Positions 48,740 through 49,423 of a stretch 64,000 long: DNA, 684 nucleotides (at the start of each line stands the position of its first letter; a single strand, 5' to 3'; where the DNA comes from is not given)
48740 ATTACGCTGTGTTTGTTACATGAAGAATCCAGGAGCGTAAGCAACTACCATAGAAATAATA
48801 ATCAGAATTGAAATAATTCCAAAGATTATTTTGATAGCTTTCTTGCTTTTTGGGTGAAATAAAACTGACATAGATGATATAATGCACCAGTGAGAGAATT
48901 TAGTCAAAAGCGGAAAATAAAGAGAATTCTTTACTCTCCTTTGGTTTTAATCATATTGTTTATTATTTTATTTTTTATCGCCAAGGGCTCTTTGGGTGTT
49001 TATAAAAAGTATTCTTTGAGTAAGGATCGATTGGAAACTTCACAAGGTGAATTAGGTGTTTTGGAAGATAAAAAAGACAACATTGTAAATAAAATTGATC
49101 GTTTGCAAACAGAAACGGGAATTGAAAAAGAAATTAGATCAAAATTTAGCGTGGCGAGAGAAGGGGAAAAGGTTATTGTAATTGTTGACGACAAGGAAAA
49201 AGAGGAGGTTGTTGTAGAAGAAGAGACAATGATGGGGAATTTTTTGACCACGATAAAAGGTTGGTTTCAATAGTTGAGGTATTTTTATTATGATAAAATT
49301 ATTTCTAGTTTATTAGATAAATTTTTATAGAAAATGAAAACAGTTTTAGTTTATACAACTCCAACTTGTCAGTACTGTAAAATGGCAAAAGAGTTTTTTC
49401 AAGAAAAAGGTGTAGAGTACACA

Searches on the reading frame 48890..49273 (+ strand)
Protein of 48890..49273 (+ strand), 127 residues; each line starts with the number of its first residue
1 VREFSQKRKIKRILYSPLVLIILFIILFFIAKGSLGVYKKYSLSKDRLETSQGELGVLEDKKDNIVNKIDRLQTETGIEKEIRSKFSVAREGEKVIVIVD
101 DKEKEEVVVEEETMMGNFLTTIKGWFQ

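Call 84: search_protein_families(library=pfam, proteins=[window:48890-49273:+], max_evalue=0.0001)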
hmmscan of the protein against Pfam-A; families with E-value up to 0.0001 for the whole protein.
window:48890-49273:+ (127 aa): 1 family
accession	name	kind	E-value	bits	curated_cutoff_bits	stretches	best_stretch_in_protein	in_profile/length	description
PF04977.20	DivIC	-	4.7e-07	30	28.9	1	21-100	2-79/80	Septum formation initiator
